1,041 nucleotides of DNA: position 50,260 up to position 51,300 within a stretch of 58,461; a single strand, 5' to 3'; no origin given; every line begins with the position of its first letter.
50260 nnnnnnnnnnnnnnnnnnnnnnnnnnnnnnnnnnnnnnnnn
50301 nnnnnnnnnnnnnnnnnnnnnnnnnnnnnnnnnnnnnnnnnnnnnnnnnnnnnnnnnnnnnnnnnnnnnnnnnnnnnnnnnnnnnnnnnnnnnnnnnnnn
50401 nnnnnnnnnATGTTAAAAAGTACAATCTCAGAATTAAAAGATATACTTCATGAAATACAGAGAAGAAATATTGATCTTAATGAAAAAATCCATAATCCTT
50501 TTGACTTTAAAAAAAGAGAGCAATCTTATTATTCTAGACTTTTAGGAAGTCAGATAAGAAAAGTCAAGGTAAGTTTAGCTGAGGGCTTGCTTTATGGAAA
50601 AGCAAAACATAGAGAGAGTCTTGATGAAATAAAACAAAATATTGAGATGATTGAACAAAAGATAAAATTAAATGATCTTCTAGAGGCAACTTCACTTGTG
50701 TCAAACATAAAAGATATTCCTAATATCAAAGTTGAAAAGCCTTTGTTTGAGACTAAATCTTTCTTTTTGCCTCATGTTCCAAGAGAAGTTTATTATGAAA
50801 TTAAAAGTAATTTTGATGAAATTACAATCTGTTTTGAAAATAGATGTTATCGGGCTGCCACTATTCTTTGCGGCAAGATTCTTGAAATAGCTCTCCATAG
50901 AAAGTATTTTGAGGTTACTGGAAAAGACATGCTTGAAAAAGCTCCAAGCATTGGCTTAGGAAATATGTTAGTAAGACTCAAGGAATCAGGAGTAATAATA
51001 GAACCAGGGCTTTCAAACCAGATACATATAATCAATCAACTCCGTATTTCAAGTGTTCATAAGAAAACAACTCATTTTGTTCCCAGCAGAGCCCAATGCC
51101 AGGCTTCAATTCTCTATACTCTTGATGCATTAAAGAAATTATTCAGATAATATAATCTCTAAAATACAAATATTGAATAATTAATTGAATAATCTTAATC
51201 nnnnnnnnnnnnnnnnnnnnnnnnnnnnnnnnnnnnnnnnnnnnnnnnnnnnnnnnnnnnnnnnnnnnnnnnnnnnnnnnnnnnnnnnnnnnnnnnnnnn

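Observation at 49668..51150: Zot-like P-loop ATPase paired with a coiled-coil HEPN-like (Rx4H) protein: candidate two-gene defence or mobile-element module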

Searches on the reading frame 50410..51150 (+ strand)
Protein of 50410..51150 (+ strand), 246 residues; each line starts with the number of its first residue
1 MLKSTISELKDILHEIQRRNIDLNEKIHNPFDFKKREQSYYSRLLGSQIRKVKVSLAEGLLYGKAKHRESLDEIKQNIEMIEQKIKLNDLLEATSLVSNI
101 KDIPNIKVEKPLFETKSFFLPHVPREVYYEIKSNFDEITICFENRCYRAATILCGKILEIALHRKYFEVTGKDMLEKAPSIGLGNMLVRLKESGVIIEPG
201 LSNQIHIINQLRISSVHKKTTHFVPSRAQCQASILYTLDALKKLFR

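Call 3: search_protein_families(library=pfam, proteins=[window:50410-51150:+], max_evalue=1)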
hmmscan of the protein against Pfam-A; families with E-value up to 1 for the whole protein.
window:50410-51150:+ (246 aa): 2 families
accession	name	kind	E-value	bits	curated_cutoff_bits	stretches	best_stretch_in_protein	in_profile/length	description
PF07361.16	Cytochrom_B562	-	0.08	14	30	1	65-103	55-93/102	Cytochrome b562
PF20663.3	COG4_N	-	0.1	13.1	27.3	1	69-109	57-97/107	Conserved oligomeric Golgi complex subunit 4, N-terminal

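Call 4: search_protein_families(library=padloc, proteins=[window:50410-51150:+], max_evalue=1)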
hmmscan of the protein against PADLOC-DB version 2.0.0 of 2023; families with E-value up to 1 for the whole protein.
window:50410-51150:+ (246 aa): 0 families

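Call 5: search_protein_families(library=phrogs, proteins=[window:50410-51150:+], max_evalue=1)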
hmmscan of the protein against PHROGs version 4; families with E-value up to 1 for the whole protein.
window:50410-51150:+ (246 aa): 2 families
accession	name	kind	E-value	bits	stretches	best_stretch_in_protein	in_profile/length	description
phrog_1305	-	DNA, RNA and nucleotide metabolism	0.0046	17.4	1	120-164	92-136/226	DNA binding protein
phrog_4763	-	unknown function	0.0084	16.6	1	18-108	124-213/248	-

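Call 6: search_protein_families(library=ncbifam, proteins=[window:50410-51150:+], max_evalue=1)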
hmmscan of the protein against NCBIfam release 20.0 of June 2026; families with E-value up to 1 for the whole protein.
window:50410-51150:+ (246 aa): 1 family
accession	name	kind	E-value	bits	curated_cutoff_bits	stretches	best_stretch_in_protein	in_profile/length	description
NF009648.0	PRK13182.1-4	equivalog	0.55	10.2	170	1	15-113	82-180/184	chromosome-anchoring protein RacA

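Call 7: search_solved_structures(query=window:50410-51150:+, max_evalue=10)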
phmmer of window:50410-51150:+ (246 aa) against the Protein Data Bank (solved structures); distinct sequences matched with E-value up to 10: 4.
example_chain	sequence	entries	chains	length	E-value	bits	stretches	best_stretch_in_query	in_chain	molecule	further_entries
2dl1_A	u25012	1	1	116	0.22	14.1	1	9-105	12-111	Spartin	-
1x4f_A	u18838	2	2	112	0.29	13.7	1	80-169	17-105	Matrin 3 | Matrin-3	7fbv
2oee_A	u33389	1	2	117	0.73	12.4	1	26-114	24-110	UPF0342 protein yheA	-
4tqx_A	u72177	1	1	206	1.3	11.6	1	15-60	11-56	Sortase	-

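Call 9: find_homologous_proteins(query=window:50410-51150:+, max_evalue=0.001)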
Query window:50410-51150:+ (246 aa): 239 proteins with E <= 0.001 among 874 candidates; the best 120 are listed.
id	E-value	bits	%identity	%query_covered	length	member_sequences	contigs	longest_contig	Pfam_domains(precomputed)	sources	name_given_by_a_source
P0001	9.3e-149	511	95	100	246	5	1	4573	-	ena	-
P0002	3.7e-130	450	82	100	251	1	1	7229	-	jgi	jgi:hypothetical protein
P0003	4.0e-126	437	80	100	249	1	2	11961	-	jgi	jgi:hypothetical protein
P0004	2.3e-124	431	78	100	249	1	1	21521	-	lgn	-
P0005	2.5e-120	418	76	100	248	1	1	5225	-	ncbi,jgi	-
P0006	4.0e-119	414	73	100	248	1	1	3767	-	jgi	jgi:hypothetical protein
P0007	8.9e-114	397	71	100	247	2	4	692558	-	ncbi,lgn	-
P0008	8.1e-86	305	72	76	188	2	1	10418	-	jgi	-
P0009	1.8e-69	252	49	100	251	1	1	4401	-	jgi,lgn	jgi:hypothetical protein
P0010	2.4e-67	245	46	99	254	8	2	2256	-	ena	-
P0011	1.1e-66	243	48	100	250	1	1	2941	-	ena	-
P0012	1.6e-66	242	45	100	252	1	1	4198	-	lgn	-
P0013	1.9e-66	242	46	99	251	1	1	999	-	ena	-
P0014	3.8e-66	241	47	100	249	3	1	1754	-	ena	-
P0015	4.7e-66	240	47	99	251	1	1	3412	-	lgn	-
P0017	1.1e-65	239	47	100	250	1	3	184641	PF13643.12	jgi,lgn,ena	-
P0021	2.2e-64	235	45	100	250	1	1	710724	-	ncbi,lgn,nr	ncbi:MAG: hypothetical protein IB618_02875 [Candidatus Pacearchaeota archaeon]|nr:MAG: hypothetical 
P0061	5.4e-48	181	38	99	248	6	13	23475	PF13643.12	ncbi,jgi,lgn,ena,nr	ncbi:MAG TPA: DUF4145 domain-containing protein [Candidatus Nanoarchaeia archaeon]|nr:DUF4145 domain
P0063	1.2e-47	180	45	87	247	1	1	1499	PF13643.12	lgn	-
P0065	3.0e-47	179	43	100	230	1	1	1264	PF13643.12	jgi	-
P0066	4.3e-47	178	43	93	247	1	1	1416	PF13643.12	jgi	-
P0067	5.8e-47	178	39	100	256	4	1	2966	PF13643.12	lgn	-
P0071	1.0e-46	177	40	93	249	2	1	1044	PF13643.12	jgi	-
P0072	2.4e-46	176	42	98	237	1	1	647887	-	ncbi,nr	ncbi:MAG: hypothetical protein JSW08_03510 [archaeon]|nr:MAG: hypothetical protein JSW08_03510 [arch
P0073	4.6e-46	175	39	98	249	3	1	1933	PF13643.12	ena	-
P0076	2.0e-45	173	39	99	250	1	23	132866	PF13643.12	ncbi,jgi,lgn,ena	jgi:hypothetical protein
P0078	2.4e-45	173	41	98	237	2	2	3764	PF13643.12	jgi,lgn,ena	-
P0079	2.6e-45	173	41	100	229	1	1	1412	PF13643.12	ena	-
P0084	2.5e-44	169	39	99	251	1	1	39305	PF13643.12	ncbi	ncbi:DUF4145 domain-containing protein [Nanoarchaeota archaeon]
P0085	2.6e-44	169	38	98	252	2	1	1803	PF13643.12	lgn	-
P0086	5.6e-44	168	60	53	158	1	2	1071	PF13643.12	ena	-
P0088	6.5e-44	168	37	99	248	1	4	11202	PF13643.12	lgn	-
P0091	1.0e-43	167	37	100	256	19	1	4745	PF13643.12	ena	-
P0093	1.2e-43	167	37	99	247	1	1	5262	PF13643.12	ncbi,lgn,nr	ncbi:MAG: DUF4145 domain-containing protein [Nanoarchaeota archaeon]|nr:DUF4145 domain-containing pr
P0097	2.3e-43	166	36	100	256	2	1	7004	PF13643.12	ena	-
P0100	3.4e-43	166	39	99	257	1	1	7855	PF13643.12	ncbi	-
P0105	1.3e-42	164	38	88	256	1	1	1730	PF13643.12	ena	-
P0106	1.5e-42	164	38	100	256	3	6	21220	PF13643.12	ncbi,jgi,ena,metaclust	jgi:hypothetical protein|metaclust:\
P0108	2.1e-42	163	58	50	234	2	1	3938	PF13643.12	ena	-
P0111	2.4e-42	163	37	100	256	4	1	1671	PF13643.12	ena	-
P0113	2.9e-42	163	39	99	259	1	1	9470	PF13643.12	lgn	-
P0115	3.2e-42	163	40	87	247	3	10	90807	PF13643.12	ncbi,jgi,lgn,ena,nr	ncbi:MAG TPA: DUF4145 domain-containing protein [Candidatus Nanoarchaeia archaeon]|nr:DUF4145 domain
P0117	4.9e-42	162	37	99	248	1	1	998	PF13643.12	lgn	-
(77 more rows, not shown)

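Call 12: find_encoding_contigs(protein=P0021, flank=8000, max_places=2)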
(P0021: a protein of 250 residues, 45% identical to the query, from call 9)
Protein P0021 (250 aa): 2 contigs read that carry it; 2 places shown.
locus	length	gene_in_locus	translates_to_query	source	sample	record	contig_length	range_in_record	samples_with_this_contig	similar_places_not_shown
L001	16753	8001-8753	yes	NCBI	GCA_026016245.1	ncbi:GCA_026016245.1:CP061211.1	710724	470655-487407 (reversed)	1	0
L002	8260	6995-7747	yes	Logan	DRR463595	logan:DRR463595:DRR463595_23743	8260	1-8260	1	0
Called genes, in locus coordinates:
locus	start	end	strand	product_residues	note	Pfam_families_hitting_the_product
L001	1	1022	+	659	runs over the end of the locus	PF04851:ResIII, PF09848:SLFN-g3_helicase (weak), PF13307:Helicase_C_2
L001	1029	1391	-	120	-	PF04266:ASCH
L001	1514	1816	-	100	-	-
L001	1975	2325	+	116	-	-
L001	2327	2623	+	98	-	-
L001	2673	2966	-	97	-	PF23477:zf_Tbcl_2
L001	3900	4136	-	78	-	-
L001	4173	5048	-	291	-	PF01926:MMR_HSR1, PF02421:FeoB_N, PF02824:TGS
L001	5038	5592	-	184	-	PF02245:Pur_DNA_glyco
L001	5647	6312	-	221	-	PF01930:Cas_Cas4, PF12705:PDDEXK_1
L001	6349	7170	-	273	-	PF02661:Fic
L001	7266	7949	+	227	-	-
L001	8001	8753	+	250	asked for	-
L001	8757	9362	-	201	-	PF00483:NTP_transferase, PF12804:NTP_transf_3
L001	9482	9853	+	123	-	-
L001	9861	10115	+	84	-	PF01157:Ribosomal_L21e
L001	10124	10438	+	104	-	PF03874:RNA_pol_Rpb4 (weak)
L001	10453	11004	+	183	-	PF04919:DUF655, PF14579:HHH_6 (faint)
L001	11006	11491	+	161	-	PF00416:Ribosomal_S13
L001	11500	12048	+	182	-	PF01479:S4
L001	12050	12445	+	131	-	PF00411:Ribosomal_S11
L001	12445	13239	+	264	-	PF01193:RNA_pol_L, PF01000:RNA_pol_A_bac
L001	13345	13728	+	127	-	-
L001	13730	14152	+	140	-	PF00572:Ribosomal_L13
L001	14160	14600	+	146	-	PF00380:Ribosomal_S9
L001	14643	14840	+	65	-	PF01194:RNA_pol_N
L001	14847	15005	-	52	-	-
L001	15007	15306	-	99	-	PF04032:Rpr2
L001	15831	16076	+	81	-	-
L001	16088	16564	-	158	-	PF01988:VIT1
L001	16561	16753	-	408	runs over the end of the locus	-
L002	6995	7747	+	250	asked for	-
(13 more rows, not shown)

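Call 13: find_encoding_contigs(protein=P0072, flank=8000, max_places=2)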
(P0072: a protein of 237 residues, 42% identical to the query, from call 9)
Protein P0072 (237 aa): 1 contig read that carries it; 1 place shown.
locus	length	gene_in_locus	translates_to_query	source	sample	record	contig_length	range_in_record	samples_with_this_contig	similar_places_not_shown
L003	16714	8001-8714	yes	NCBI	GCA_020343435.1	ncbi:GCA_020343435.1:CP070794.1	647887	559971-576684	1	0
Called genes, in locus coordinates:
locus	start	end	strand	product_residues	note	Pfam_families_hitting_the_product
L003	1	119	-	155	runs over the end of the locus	PF03073:TspO_MBR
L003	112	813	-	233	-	-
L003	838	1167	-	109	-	PF03013:Pyr_excise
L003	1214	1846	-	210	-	-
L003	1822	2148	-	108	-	-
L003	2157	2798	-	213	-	PF26468:GIY_YIG_3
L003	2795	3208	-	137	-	PF21818:DUF6884, PF03883:H2O2_YaaD (faint)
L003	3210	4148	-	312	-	PF01636:APH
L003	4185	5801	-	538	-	PF23545:Zn_ribbon_HMPTM, PF04055:Radical_SAM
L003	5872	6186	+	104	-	PF01638:HxlR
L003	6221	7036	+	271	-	PF02899:Phage_int_SAM_1 (weak), PF13495:Phage_int_SAM_4, PF00589:Phage_integrase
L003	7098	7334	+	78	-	PF23477:zf_Tbcl_2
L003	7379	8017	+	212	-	PF12705:PDDEXK_1 (weak), PF01930:Cas_Cas4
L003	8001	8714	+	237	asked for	-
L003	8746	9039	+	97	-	-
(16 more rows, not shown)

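Call 21: search_protein_families(library=pfam, alignment_id=A1, max_evalue=0.01)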
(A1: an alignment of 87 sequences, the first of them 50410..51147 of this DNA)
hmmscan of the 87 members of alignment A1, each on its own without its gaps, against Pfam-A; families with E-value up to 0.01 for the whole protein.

A. member 1, window:50410-51147:+ (246 aa): 0 families

B. families by the number of members that match (of 87 scanned): 11 families
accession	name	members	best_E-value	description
PF13643.11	DUF4145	66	1.6e-08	Domain of unknown function (DUF4145)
PF05168.19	HEPN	2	0.0022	HEPN domain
PF10410.14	DnaB_bind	1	0.00056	DnaB-helicase binding domain of primase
PF03194.20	LUC7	1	0.0027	LUC7 N_terminus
PF03952.21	Enolase_N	1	0.0029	Enolase, N-terminal domain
PF09893.14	DUF2120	1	0.0032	Uncharacterized protein conserved in archaea (DUF2120)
PF07743.18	HSCB_C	1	0.0044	HSCB C-terminal oligomerisation domain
PF18652.6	Adhesin_P1_N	1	0.0057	Adhesin P1 N-terminal domain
PF16162.10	KwaB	1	0.0072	Kiwa protein KwaB-like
PF05600.17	CDK5RAP3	1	0.0092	CDK5 regulatory subunit-associated protein 3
PF05190.23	MutS_IV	1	0.0095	MutS family domain IV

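Call 26: predict_structure(alignment_id=A1)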
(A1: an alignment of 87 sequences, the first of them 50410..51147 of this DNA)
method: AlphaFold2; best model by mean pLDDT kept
length: 246 residues; sequences in the alignment: 87
mean_pLDDT: 85.8   pTM: 0.52
mean pLDDT of the five models: 85.8, 85.7, 84.8, 84.6, 83.3
residues with pLDDT >= 90: 124; 70-90: 98; 50-70: 16; < 50: 8
segments of 3 or more residues with pLDDT < 50: 109-116
pLDDT, mean of each block of 10 residues (from residue 1): 90 91 72 81 92 87 80 92 90 91 66 61 94 95 93 95 94 85 89 86 86 71 84 93 90
secondary structure, 60 per line:
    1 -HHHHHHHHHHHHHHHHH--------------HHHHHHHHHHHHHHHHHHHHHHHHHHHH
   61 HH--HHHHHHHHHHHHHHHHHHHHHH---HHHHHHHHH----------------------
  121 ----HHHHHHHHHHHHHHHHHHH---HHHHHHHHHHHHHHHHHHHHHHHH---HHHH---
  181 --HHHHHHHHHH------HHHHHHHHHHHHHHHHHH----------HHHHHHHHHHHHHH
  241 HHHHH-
elements in order: H2-18 H33-62 H65-86 H90-98 H125-143 H147-170 H174-177 H183-192 H199-216 H227-245

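Call 30: find_related_loci(query=A1, collection=metagenome_contigs, flank=10000)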
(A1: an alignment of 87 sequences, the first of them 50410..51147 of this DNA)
Query A1 (246 aa) in metagenome_contigs; peptide patterns used: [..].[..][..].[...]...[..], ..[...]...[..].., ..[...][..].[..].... (x = any residue, [..] = any of these).
546 stretches matched a pattern; 354 encode a relative of the query (tblastn E <= 1e-3); the best 80 are kept; 80 distinct loci.
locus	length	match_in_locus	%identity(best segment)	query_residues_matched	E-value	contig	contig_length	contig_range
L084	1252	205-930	76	5-246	3e-140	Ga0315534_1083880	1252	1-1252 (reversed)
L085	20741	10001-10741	70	1-246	2e-117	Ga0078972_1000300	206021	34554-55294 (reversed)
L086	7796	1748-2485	46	2-245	4e-74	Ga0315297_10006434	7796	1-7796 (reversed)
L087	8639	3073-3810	46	2-245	3e-72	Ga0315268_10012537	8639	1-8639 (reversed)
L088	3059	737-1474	47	2-246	4e-72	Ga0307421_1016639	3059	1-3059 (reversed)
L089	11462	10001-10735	46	2-246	4e-71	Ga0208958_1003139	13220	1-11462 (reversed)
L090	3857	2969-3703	48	2-245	7e-70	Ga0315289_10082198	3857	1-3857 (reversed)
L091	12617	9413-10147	46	2-245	1e-68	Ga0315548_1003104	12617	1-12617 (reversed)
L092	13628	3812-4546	46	2-245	1e-68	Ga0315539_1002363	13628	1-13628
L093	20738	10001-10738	45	2-246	5e-68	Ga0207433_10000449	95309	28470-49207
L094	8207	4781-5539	47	2-246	5e-67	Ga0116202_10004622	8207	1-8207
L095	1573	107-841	47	2-246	1e-69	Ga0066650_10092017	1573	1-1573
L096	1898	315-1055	45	2-246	3e-68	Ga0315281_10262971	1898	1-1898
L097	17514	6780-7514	44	2-245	3e-65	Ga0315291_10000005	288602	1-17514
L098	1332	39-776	46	2-239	7e-67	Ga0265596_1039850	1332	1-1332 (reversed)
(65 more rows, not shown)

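Call 32: find_related_loci(query=A1, collection=viral_contigs, flank=10000)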
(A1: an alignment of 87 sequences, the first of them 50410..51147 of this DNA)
Query A1 (246 aa) in viral_contigs; peptide patterns used: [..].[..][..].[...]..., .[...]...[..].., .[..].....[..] (x = any residue, [..] = any of these).
48 stretches matched a pattern, but none encodes a relative of the query by tblastn (E <= 1e-3).

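Call 35: fold_search(model_id=the predicted structure, library=pdb)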
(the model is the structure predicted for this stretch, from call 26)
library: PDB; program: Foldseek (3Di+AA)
matches with E <= 10: 97; with E <= 0.001: 0
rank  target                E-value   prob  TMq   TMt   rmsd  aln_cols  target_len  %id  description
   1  8y7f_A                2.3e-01  0.41  0.26  0.19  15.8       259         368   15  Crystal structure of CARF domain-truncated Csx1-Crn2 from Marinitoga sp. (released 2024-07-17)
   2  7p3r_B                5.9e-01  0.09  0.15  0.11  27.3       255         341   14  Helical structure of the toxin MakA from Vibrio cholera (released 2022-02-23)
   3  8y7f_B                7.2e-01  0.28  0.28  0.20  15.7       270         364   12  Crystal structure of CARF domain-truncated Csx1-Crn2 from Marinitoga sp. (released 2024-07-17)
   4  4or2_A                9.6e-01  0.15  0.25  0.18  17.2       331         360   12  Human class C G protein-coupled metabotropic glutamate receptor 1 in complex with a negative allosteric modulator (released 2014-03-19)
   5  3o10_C                1.0e+00  0.96  0.38  0.64   3.5       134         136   13  Crystal structure of the HEPN domain from human sacsin (released 2011-03-30)
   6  3o10_A                1.1e+00  0.93  0.37  0.61   6.5       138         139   14  Crystal structure of the HEPN domain from human sacsin (released 2011-03-30)
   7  5fsh_B                1.2e+00  0.41  0.32  0.19  17.3       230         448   15  Crystal structure of Thermus thermophilus Csm6 (released 2016-01-27)
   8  5vju                  1.2e+00  0.06  0.12  0.15  27.3       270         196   13  De Novo Photosynthetic Reaction Center Protein Variant Equipped with His-Tyr H-bond, Heme B, and Cd(II) ions (released 2018-04-25)
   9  5a7d_Q                1.4e+00  0.09  0.20  0.18  19.2       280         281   11  Tetrameric assembly of LGN with Inscuteable (released 2016-08-03)
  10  3o1j_A                1.7e+00  0.10  0.23  0.21  21.6       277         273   15  Crystal Structure of the TorS sensor domain - TorT complex in the absence of isopropanol (released 2011-12-21)
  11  8uck_c                1.7e+00  0.09  0.24  0.22  26.7       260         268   13  Komagataella pastoris Cytochrome c oxidase (9 subunits) in complex with human VMAT2 (released 2024-10-09)
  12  9bj7_A                1.9e+00  0.51  0.29  0.40   6.6       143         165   15  Crystal structure of the N-terminal truncated AbiV (residues 24-201) (released 2025-08-13)
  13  3gm2                  2.0e+00  0.63  0.27  0.46   5.0       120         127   15  Crystal Structure of the Focal Adhesion Targeting (FAT) Domain of Pyk2 (released 2009-05-05)
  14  5a7d_N                2.0e+00  0.07  0.20  0.18  18.3       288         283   11  Tetrameric assembly of LGN with Inscuteable (released 2016-08-03)
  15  4jeh_B                2.2e+00  0.09  0.18  0.20  22.5       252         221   15  Crystal Structure of Munc18a and Syntaxin1 lacking N-peptide complex (released 2013-07-17)
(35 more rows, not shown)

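Call 40: search_solved_structures(query=A1, max_evalue=10)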
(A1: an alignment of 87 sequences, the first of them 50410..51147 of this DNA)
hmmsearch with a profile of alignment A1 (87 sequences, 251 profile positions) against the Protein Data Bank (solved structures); distinct sequences matched with E-value up to 10: 17.
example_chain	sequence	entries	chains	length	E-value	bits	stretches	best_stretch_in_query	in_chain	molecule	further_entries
7zet_A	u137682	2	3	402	0.069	16.2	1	61-153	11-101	Clusterin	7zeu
8a3k_UNK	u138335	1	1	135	0.087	15.9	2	41-91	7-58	sc-apCC-4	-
8qae_A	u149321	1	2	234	0.1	15.7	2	2-90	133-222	sc-apCC-6-SLLA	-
2lch_A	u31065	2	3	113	0.24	14.5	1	42-134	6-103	Protein OR38 | computationally designed four-helix bundle protein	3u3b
9wx2_A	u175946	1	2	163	0.35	13.9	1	137-158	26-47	Dandelion-hepn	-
9r1j_A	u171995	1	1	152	0.45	13.6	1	37-92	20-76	sc-apCC-4-NR-1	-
7aam_A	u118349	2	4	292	0.66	13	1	2-121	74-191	Proline-serine-threonine phosphatase-interacting protein 1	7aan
7aal_A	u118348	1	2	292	0.75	12.8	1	2-121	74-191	Proline-serine-threonine phosphatase-interacting protein 1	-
9hqu_A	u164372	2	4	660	2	11.5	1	4-103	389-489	DUF3732 domain-containing protein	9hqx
1u2m_A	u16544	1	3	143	2.7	11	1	16-116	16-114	Histone-like protein HLP-1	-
3rpm_A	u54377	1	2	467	2.8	11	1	33-122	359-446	Beta-N-acetyl-hexosaminidase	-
9r1k_A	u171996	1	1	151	3.1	10.8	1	41-125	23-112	sc-apCC-4-A7F-1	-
1sg2_A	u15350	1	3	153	3.5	10.6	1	17-116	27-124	Seventeen Kilodalton Protein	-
9r1m_A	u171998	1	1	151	3.6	10.6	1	21-128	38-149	sc-apCC-4-LMF-1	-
9r1n_A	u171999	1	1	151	6.5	9.8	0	9-118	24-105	sc-apCC-4-DPH-2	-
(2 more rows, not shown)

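Call 77: search_dna_similar(query=window:50410-51147:+, collection=phages, mode=protein, max_evalue=0.001, max_rows=15)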
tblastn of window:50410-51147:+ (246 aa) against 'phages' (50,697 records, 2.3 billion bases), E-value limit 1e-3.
No match.

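Call 79: search_dna_similar(query=window:50410-51147:+, collection=plasmids, mode=protein, max_evalue=0.001, max_rows=10)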
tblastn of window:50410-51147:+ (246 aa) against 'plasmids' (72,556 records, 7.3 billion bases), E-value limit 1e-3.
No match.

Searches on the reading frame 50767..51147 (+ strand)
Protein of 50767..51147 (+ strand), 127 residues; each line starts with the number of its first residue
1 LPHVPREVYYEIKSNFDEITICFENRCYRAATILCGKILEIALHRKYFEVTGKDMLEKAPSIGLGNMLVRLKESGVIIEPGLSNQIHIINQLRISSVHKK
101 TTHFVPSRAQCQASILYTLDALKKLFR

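Call 71: search_protein_families(library=pfam, proteins=[window:50767-51147:+], max_evalue=10)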
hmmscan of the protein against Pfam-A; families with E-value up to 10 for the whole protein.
window:50767-51147:+ (127 aa): 1 family
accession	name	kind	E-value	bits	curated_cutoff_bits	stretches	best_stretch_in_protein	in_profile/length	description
PF13643.11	DUF4145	-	0.089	13.3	23.1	1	20-100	4-73/88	Domain of unknown function (DUF4145)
